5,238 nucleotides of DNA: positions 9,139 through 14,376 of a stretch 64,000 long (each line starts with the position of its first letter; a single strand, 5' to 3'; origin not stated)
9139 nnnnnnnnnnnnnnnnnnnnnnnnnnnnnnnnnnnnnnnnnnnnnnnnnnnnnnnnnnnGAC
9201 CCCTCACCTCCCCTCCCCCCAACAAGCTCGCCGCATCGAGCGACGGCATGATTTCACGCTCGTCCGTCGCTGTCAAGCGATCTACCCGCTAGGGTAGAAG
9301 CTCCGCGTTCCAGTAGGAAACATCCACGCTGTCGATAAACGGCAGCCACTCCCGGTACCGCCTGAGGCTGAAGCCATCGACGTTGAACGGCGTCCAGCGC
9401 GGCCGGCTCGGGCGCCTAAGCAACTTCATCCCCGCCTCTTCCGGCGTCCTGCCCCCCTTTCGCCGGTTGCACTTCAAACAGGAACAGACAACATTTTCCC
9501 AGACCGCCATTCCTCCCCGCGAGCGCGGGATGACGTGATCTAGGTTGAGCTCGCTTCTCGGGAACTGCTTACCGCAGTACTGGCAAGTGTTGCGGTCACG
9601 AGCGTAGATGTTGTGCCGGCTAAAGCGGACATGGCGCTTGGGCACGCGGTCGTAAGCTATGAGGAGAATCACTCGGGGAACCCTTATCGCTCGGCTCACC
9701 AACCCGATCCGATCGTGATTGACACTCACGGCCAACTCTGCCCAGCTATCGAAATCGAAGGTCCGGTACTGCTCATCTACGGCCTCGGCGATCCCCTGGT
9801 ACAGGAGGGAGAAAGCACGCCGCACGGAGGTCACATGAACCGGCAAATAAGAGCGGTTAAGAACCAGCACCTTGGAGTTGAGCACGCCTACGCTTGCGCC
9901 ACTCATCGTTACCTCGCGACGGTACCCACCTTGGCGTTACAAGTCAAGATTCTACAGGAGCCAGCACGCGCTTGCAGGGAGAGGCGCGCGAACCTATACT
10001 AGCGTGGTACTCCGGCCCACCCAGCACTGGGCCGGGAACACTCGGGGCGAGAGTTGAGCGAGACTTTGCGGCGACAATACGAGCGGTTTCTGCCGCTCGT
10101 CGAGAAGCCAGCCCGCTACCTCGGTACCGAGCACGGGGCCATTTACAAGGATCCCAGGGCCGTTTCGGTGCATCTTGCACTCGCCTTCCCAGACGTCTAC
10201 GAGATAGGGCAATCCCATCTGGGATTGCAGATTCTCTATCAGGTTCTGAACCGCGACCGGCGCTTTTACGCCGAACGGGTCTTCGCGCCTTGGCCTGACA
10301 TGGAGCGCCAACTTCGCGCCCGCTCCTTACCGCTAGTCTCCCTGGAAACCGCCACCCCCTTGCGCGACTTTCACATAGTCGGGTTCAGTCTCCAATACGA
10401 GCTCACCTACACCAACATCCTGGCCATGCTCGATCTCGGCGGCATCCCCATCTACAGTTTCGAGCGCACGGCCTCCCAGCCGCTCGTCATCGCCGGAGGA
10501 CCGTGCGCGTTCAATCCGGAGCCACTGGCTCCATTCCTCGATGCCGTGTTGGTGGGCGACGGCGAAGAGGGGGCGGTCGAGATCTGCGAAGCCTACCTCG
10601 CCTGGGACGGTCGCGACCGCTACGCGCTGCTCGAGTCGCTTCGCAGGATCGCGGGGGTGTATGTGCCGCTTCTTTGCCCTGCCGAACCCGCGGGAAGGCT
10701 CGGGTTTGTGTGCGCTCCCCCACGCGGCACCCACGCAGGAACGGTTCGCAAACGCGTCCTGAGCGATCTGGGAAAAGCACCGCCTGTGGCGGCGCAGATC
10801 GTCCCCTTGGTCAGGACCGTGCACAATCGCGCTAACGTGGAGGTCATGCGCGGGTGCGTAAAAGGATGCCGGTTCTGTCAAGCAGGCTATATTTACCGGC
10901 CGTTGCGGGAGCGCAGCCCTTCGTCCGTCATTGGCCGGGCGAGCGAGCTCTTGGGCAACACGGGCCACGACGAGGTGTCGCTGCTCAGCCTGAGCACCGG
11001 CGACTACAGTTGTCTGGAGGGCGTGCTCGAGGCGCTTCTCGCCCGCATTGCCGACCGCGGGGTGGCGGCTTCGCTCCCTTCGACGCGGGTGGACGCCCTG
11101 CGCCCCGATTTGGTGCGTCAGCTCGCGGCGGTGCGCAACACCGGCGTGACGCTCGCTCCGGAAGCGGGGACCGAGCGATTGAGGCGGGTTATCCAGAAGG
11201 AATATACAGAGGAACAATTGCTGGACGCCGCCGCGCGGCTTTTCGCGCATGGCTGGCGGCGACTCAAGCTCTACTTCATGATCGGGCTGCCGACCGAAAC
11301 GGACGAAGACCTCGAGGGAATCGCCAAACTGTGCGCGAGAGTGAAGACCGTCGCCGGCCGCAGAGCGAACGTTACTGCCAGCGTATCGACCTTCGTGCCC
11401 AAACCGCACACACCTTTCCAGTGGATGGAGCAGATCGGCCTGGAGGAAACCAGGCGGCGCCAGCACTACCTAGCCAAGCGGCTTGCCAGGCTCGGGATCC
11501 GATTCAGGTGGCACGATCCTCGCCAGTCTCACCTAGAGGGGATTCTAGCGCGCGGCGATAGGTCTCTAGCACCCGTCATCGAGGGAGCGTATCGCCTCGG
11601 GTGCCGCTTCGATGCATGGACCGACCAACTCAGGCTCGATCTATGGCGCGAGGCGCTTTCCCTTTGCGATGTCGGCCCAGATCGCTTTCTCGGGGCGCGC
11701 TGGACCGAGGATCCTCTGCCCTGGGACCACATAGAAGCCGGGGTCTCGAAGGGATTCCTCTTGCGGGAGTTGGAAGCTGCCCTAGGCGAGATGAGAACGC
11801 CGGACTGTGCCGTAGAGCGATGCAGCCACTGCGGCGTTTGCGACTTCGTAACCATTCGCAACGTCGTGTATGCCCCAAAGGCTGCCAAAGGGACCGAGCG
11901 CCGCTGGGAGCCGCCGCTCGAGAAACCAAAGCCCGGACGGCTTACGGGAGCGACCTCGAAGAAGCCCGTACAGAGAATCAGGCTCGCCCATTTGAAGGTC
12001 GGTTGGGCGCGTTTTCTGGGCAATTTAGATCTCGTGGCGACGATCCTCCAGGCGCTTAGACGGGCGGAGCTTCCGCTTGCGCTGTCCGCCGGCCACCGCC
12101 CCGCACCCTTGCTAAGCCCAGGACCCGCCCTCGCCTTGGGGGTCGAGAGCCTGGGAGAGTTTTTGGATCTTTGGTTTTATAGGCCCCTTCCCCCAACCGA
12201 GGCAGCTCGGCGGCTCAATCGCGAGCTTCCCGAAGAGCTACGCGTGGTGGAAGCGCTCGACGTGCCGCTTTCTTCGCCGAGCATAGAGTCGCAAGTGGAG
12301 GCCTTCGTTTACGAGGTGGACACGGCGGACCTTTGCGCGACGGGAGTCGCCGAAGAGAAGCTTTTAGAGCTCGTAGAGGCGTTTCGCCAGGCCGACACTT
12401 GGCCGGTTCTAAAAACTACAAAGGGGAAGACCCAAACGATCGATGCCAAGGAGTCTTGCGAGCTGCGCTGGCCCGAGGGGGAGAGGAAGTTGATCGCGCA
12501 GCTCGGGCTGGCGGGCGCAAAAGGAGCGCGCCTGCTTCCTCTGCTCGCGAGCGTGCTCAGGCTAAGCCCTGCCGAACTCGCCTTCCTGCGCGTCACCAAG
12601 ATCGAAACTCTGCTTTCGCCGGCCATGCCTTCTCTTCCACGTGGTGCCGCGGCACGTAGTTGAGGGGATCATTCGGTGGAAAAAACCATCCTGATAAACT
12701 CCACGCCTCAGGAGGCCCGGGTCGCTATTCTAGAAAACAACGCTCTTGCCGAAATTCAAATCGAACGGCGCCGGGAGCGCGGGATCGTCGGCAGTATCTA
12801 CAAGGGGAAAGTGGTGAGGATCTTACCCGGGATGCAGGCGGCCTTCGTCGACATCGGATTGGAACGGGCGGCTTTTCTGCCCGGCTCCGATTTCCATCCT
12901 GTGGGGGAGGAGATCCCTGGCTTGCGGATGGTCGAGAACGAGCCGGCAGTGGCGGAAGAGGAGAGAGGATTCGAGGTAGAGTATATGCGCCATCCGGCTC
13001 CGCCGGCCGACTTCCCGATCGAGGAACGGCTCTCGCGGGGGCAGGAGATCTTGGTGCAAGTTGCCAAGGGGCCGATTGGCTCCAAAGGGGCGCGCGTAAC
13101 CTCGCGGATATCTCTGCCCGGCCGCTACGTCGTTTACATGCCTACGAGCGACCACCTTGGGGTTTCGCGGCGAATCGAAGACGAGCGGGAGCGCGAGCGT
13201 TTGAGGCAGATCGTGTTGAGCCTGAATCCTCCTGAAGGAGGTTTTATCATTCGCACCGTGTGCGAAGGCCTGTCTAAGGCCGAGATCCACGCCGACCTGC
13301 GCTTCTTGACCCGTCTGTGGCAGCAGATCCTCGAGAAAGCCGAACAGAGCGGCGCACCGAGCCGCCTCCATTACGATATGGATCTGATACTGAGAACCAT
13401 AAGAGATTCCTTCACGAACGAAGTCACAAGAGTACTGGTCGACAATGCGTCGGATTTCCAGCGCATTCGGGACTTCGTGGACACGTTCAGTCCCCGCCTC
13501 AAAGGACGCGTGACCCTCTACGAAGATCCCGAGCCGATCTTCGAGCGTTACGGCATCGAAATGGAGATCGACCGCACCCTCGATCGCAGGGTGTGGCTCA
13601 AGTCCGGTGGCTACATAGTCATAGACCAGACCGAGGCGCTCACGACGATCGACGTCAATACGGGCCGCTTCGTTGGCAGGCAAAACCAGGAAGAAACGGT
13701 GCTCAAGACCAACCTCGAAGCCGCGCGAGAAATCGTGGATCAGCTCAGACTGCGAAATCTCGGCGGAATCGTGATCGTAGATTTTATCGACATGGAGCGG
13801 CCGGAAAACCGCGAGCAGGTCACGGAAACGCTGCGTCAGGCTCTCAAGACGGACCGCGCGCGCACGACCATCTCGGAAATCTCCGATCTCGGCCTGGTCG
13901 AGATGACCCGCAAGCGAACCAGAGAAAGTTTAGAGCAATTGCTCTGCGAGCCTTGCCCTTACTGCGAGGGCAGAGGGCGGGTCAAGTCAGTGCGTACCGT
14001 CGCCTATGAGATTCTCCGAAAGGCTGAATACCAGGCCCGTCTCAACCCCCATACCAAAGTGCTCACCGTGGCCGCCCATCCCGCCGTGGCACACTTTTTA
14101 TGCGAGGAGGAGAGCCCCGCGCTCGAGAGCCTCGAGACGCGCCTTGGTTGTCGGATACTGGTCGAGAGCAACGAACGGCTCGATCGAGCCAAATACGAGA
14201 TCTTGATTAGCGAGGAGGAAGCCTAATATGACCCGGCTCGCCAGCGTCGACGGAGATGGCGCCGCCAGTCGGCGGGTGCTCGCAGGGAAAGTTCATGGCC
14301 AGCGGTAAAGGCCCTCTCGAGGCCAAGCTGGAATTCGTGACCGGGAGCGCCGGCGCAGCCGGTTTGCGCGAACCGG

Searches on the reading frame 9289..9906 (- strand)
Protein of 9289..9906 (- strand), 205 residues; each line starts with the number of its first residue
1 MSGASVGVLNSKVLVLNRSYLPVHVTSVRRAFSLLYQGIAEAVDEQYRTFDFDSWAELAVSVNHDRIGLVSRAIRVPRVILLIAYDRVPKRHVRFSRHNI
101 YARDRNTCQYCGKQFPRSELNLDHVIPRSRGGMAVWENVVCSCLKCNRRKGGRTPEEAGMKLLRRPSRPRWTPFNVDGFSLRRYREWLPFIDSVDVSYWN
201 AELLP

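Call 58: search_protein_families(library=pfam, proteins=[window:9289-9906:-], max_evalue=0.0001)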
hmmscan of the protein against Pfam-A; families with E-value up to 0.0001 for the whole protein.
window:9289-9906:- (205 aa): 3 families
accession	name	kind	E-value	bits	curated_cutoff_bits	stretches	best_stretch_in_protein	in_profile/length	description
PF14279.12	HNH_5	-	9.7e-18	64.3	27.5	1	108-162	1-55/56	HNH endonuclease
PF01844.29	HNH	-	2.9e-14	53.4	21.4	1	108-151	1-45/47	HNH endonuclease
PF13395.12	HNH_4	-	8.3e-06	26.1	22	1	108-155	1-53/54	HNH endonuclease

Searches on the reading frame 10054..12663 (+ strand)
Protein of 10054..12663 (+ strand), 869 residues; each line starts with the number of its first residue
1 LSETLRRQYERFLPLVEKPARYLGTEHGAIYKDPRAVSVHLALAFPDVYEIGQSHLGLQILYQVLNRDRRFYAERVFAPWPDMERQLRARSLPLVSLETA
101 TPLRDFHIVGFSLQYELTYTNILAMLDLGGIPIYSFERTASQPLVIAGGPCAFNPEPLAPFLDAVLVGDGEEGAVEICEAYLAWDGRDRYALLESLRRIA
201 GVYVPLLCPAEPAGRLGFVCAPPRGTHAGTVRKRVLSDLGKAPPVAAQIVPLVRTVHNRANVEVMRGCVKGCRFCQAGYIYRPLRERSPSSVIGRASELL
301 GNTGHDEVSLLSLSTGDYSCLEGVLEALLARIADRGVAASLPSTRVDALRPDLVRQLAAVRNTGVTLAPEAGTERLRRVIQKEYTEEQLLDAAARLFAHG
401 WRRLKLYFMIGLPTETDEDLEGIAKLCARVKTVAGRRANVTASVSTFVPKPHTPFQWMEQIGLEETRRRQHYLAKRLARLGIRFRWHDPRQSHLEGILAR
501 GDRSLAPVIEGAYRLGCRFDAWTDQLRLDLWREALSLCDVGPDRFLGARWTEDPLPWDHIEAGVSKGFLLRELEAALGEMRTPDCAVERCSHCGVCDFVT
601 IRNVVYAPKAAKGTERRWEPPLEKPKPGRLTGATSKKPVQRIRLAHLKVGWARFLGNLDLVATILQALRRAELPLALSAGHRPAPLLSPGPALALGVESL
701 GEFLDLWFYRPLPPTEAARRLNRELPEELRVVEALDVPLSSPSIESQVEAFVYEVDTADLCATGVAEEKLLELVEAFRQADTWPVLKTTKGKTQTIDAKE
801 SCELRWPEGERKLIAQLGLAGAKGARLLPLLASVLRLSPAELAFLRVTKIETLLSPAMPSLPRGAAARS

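Call 58: search_protein_families(library=pfam, proteins=[window:10054-12663:+], max_evalue=0.0001)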
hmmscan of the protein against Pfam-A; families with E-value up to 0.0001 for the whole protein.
window:10054-12663:+ (869 aa): 3 families
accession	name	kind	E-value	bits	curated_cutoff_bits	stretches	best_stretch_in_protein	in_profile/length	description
PF19864.5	Radical_SAM_N2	-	9e-63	210.7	29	1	57-205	1-151/151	Radical SAM proteins, N-terminal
PF10105.14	DUF2344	-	2.4e-31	109.4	23.8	1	641-801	1-149/176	Uncharacterized protein conserved in bacteria (DUF2344)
PF04055.27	Radical_SAM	-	1.4e-21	77.8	29.5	1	262-426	1-165/166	Radical SAM superfamily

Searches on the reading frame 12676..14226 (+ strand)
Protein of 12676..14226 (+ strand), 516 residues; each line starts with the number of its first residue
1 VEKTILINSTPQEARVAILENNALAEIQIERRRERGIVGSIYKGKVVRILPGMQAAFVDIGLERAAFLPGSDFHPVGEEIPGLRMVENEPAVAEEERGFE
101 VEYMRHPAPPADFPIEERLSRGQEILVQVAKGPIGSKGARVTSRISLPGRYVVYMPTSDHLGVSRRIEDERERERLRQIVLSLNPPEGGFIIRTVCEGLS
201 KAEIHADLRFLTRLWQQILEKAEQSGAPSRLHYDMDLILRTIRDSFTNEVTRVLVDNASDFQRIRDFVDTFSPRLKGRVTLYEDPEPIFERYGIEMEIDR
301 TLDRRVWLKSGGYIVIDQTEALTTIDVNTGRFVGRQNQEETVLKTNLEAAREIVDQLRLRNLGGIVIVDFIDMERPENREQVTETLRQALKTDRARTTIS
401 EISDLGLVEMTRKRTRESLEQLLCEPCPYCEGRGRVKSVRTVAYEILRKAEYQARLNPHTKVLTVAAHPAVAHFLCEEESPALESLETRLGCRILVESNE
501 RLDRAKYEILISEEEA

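Call 58: search_protein_families(library=pfam, proteins=[window:12676-14226:+], max_evalue=0.0001)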
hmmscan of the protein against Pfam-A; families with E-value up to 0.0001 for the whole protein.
window:12676-14226:+ (516 aa): 2 families
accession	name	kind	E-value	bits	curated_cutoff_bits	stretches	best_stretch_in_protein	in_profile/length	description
PF10150.14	RNase_E_G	-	9.4e-112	373.3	25.5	1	146-415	1-270/270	Ribonuclease E/G family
PF20833.2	RNase_E_G_Thio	-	9.7e-16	58.1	26.8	1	426-509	1-83/86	RNase E/G, Thioredoxin-like domain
